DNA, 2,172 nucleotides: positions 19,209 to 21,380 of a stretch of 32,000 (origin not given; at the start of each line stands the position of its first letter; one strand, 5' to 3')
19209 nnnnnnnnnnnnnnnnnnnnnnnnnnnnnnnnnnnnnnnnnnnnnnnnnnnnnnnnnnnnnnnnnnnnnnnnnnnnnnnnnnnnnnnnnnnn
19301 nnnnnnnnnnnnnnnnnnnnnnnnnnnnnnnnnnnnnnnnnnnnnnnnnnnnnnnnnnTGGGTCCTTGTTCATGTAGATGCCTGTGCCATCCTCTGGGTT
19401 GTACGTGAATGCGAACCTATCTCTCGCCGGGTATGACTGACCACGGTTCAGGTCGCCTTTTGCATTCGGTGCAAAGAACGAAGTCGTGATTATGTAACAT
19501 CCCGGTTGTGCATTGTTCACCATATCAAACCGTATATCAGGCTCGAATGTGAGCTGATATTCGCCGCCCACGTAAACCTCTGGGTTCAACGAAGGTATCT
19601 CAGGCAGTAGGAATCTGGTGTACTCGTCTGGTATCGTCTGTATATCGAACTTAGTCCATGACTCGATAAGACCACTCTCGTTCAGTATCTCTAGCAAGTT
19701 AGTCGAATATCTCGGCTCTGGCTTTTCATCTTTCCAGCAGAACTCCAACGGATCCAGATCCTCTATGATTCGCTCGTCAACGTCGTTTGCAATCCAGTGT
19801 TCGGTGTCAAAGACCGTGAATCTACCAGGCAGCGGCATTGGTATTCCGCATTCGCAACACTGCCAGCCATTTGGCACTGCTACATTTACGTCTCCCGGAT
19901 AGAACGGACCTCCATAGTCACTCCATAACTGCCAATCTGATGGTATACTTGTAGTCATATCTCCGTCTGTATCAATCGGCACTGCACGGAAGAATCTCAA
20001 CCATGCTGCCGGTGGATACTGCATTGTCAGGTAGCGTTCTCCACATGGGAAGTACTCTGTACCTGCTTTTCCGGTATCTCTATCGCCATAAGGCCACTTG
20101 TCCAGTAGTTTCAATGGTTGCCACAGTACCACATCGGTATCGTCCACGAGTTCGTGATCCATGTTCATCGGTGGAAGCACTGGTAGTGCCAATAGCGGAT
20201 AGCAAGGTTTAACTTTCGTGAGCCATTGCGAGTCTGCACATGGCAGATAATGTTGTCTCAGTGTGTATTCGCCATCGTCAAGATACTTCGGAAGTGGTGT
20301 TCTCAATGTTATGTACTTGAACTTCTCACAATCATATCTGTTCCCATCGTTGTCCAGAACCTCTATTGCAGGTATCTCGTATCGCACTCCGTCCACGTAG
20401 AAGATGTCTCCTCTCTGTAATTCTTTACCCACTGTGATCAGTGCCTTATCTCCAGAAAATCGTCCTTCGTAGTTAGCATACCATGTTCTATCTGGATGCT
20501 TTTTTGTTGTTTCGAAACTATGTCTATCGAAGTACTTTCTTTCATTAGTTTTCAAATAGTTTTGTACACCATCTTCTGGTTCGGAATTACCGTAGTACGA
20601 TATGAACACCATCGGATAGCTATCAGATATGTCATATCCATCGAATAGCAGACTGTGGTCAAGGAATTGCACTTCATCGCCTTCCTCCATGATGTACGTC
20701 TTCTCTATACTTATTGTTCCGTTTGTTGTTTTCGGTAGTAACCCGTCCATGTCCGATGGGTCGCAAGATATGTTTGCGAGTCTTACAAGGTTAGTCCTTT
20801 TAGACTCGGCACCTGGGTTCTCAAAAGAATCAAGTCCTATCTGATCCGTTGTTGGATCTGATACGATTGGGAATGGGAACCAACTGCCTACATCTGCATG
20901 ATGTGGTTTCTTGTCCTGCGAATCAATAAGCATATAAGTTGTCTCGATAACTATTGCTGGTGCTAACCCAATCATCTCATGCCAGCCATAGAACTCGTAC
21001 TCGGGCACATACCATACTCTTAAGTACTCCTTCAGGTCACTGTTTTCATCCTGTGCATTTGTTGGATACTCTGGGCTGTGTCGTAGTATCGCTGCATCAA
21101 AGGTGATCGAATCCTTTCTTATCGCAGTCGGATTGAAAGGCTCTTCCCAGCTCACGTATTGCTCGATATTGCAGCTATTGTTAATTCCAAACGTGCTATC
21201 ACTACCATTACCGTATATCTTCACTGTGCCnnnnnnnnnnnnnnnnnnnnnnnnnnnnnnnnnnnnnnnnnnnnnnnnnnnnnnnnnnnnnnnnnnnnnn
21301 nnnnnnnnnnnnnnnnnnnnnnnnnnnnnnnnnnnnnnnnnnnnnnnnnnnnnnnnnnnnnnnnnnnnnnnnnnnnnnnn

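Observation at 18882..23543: Giant secreted protein built from a duplicated, unrecognised ~650-aa module with a vWA domain inserted into one copy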

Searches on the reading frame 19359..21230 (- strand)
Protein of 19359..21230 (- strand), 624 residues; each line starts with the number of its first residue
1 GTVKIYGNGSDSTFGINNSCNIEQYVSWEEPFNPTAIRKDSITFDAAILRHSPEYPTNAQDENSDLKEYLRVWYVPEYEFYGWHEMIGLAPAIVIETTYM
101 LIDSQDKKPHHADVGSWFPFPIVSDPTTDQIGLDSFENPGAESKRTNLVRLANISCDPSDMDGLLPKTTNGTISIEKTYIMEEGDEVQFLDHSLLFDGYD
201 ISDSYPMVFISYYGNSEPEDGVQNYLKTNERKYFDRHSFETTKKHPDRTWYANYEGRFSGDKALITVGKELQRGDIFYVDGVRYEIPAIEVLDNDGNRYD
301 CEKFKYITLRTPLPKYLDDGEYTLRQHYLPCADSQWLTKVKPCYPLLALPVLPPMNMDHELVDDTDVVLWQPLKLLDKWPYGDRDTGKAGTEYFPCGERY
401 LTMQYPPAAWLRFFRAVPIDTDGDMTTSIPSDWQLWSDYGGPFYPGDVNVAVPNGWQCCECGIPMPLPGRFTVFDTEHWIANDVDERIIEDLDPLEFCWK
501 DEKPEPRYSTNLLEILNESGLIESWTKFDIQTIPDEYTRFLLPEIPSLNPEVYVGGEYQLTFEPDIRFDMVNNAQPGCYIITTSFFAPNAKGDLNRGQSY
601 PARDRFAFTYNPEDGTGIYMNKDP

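Call 46: search_protein_representatives(alignment_id=A3)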
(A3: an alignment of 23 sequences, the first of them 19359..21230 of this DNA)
Query: 23 sequences, 565 profile positions. Proteins with E-value up to 0.001 (for the whole library): 334; up to 1e-10: 297; up to 1e-30: 211. The best 150 are listed.
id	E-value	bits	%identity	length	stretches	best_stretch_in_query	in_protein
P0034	0.0e+00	1493.9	-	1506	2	1-563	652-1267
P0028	0.0e+00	1404.7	-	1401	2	1-564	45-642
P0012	0.0e+00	1374.8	-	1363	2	1-564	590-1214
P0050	0.0e+00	1331.4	-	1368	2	1-564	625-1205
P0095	0.0e+00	1279.0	-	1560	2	1-564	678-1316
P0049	0.0e+00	1270.4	-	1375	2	1-556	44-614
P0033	0.0e+00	1267.4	-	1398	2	2-564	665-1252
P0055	0.0e+00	1218.7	-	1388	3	2-563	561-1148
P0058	0.0e+00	1206.7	-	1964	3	2-563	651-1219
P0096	0.0e+00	1172.4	-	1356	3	1-559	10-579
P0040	0.0e+00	1168.5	-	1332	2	2-564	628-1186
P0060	0.0e+00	1139.1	-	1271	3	2-558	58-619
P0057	0.0e+00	1073.0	-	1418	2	3-563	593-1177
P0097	7.2e-298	1005.2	-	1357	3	2-559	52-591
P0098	1.1e-288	974.8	-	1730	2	3-563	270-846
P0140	1.4e-152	525.5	-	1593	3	1-530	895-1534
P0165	1.8e-91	323.8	-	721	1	1-563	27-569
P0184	1.8e-86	307.3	-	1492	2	1-369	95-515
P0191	2.1e-82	293.8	-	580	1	30-382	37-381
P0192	3.9e-82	293.0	-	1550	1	35-347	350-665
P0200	1.8e-78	280.9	-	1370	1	32-346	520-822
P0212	1.1e-71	258.5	-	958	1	1-345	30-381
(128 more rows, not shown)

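Call 48: search_protein_families(library=pfam, proteins=[P0165, P0192, P0200, P0212, P0184, P0098, P0140, P0191], max_evalue=0.001)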
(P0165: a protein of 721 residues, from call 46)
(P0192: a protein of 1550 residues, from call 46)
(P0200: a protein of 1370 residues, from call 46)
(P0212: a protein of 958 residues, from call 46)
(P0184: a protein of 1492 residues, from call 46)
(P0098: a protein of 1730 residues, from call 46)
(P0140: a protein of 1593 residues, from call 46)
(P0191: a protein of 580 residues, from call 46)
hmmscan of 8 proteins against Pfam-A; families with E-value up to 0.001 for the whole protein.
P0165 (721 aa): 0 families

P0192 (1550 aa): 6 families
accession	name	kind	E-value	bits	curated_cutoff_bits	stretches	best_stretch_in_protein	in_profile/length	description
PF18911.6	PKD_4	-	8.9e-23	80.6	27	1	252-333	1-80/85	PKD domain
PF00932.25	LTD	-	1e-15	58.5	34.3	1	669-758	4-108/109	Lamin Tail Domain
PF00801.26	PKD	-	2.2e-14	53.7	23.5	1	272-333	17-76/80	PKD domain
PF22352.2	K319L-like_PKD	-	1.1e-09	38.5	27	1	272-338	14-84/84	K319L-like, PKD domain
PF21347.3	DUF3108_like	-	6e-06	26.7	27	1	185-229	137-183/199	DUF3108-like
PF19077.6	Big_13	-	0.00022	22.1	27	0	935-992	38-99/102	Bacterial Ig-like domain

P0200 (1370 aa): 8 families
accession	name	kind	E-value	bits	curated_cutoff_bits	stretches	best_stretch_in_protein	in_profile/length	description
PF18911.6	PKD_4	-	1.4e-59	198.5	27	4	437-509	12-81/85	PKD domain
PF00801.26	PKD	-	8.7e-44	147.9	23.5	4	446-508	18-78/80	PKD domain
PF05048.19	NosD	-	6.4e-42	143.8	23.6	2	244-392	61-212/212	Periplasmic copper-binding protein (NosD)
PF13229.12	Beta_helix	-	4.2e-24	85.4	25.9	2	249-352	52-158/158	Right handed beta helix region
PF22352.2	K319L-like_PKD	-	3.4e-10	40.2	27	1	445-509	14-82/84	K319L-like, PKD domain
PF16656.11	Pur_ac_phosph_N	-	1.1e-08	36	30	1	1082-1165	5-93/93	Purple acid Phosphatase, N-terminal domain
PF00041.27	fn3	-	2.8e-06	27.9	25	1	1081-1162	4-82/84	Fibronectin type III domain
PF13573.12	SprB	-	0.00017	21.6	28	0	844-857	20-33/37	SprB repeat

P0212 (958 aa): 3 families
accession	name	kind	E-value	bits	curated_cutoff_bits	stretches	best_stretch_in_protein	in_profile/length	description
PF08310.17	LGFP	-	2.4e-16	60.2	22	2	500-536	17-52/53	LGFP repeat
PF00149.33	Metallophos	-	2.3e-10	41.6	21.5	1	741-920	2-168/191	Calcineurin-like phosphoesterase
PF09136.16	Glucodextran_B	-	1.3e-06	28.7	27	1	644-736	1-82/83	Glucodextranase, domain B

P0184 (1492 aa): 5 families
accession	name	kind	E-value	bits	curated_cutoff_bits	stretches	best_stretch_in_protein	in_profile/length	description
PF18911.6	PKD_4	-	7.6e-15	55.2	27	1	1121-1180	14-74/85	PKD domain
PF00801.26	PKD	-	2.4e-12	47.1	23.5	1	1117-1179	4-70/80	PKD domain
PF00041.27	fn3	-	3.8e-07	30.7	25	1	1206-1283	2-79/84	Fibronectin type III domain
PF00404.24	Dockerin_1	-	2.5e-06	28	22.9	1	744-791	2-55/57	Dockerin type I domain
PF20773.4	InhA-like_MAM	-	0.00053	20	26.9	0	1398-1467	100-167/191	Immune inhibitor A-like, MAM domain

P0098 (1730 aa): 2 families
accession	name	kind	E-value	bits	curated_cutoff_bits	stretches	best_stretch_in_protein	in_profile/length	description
PF01841.26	Transglut_core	-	4.6e-08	33.7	23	1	1426-1483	49-107/108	Transglutaminase-like superfamily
PF00877.26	NLPC_P60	-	3.1e-05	24.4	23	1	1065-1147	16-90/105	NlpC/P60 family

P0140 (1593 aa): 0 families

P0191 (580 aa): 1 family
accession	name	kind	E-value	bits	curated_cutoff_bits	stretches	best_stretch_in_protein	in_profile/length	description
PF02369.22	Big_1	-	3.2e-06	27.6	34.9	1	362-416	16-70/93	Bacterial Ig-like domain (group 1)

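Call 49: search_protein_families(library=pfam, alignment_id=A3, max_evalue=10)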
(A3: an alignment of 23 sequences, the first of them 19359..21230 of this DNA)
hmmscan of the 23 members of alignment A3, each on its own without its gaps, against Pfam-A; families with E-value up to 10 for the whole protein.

A. member 1, window:19359-21230:- (624 aa): 0 families

B. families by the number of members that match (of 23 scanned): 12 families
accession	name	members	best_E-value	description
PF01839.29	FG-GAP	4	0.03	FG-GAP repeat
PF13517.12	FG-GAP_3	1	0.021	FG-GAP-like repeat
PF20274.4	cREC_REC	1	0.025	Cyclic-phosphate processing Receiver domain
PF17965.7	MucBP_2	1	0.038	Mucin binding domain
PF23369.1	Vp25_capsid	1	0.072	Capsid protein Vp25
PF07284.16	BCHF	1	0.11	2-vinyl bacteriochlorophyllide hydratase (BCHF)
PF20493.3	WD-like_fungi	1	0.13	Fungal WD-like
PF18510.6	NUC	1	0.15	Nuclease domain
PF18011.7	Catalase_C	1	0.17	C-terminal domain found in long catalases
PF19954.5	EAD10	1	0.21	Effector-associated domain 10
PF06547.17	DUF1117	1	0.22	Protein of unknown function (DUF1117)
PF24078.1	Beta-sol_PIC_HAP1_IgA0_2nd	1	0.25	PIC/HAP1/IgA0 second beta-solenoid repeat region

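Call 74: find_related_loci(query=A3, collection=genome_contigs, flank=3000)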
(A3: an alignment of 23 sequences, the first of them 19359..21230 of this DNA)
Query A3 (624 aa) in genome_contigs; peptide patterns used: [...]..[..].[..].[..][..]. (x = any residue, [..] = any of these).
92 stretches matched a pattern; 45 encode a relative of the query (tblastn E <= 1e-3); 43 distinct loci.
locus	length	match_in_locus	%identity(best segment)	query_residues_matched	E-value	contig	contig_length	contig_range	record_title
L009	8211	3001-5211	89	1-624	0e+0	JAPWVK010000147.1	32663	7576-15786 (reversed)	MAG: Methanophagales archaeon isolate SB_Co_68 SB_Co_68_000000000147, whole genome shotgun sequence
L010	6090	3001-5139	64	1-624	0e+0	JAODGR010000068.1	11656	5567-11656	MAG: Methanosarcinales archaeon isolate Barite_M2_B26-AMOR_3 15AGR09BS_contig_11849, whole genome shotgun sequence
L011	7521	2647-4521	64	2-624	0e+0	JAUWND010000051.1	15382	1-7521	MAG: Methanophagales archaeon isolate CSMAG_2415 CSMAG_2415_k141_154679_length_15382_cov_13.0000, whole genome shotgun s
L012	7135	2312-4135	52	2-619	0e+0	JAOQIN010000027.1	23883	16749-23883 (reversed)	MAG: Candidatus Methanoxibalbensis ujae isolate NA091.008_2 NODE_27, whole genome shotgun sequence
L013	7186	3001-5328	85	1-624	0e+0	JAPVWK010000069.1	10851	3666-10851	MAG: Methanophagales archaeon isolate HMR2_5 HMR2_5_000000000069, whole genome shotgun sequence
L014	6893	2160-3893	42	13-624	5e-128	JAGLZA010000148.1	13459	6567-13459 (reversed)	MAG: candidate division WOR-3 bacterium isolate RS_13_48 ZL320.bin.48.fa_148, whole genome shotgun sequence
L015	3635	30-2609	41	2-622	1e-70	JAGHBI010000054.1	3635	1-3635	MAG: Candidatus Iainarchaeum archaeon isolate AUK252 PB_MBMC_206_c_000000000110, whole genome shotgun sequence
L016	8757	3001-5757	34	1-614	6e-77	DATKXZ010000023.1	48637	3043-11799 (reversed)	MAG TPA_asm: Desulfobacteria bacterium isolate SMAG_U14206 k141_3510590, whole genome shotgun sequence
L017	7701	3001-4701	32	25-622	2e-71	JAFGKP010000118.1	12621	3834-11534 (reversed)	MAG: Methanomicrobia archaeon isolate Zod_Metabat.342 k87_12676371, whole genome shotgun sequence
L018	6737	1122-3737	34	24-624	4e-39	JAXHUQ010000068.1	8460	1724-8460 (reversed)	MAG: Halobacteriota archaeon isolate MAG55_tar_biofilm MAG55_68, whole genome shotgun sequence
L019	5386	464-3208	29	30-623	3e-31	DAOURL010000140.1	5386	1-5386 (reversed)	MAG TPA_asm: Methanosarcinales archaeon isolate CSMAG_151 CSMAG_151_k141_107904_length_5386_cov_203.1148, whole genome s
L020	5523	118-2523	32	25-596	4e-31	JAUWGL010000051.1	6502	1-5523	MAG: Thermoplasmata archaeon isolate CSMAG_2241 CSMAG_2241_k141_871674_length_6502_cov_8.0000, whole genome shotgun sequ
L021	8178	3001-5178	31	32-623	2e-28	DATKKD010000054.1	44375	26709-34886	MAG TPA_asm: Thermoplasmatota archaeon isolate SMAG_U14648 k141_3508980, whole genome shotgun sequence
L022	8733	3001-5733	32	2-596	8e-29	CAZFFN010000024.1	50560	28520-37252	MAG TPA_asm: uncultured Thermoplasmatales archaeon isolate SRP067234_co1_26 genome assembly, contig: k99_1134525, whole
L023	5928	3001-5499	31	2-622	2e-27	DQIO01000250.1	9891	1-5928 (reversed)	MAG TPA_asm: Methanosarcinaceae archaeon isolate HMMV2 LBLEPAFP_85, whole genome shotgun sequence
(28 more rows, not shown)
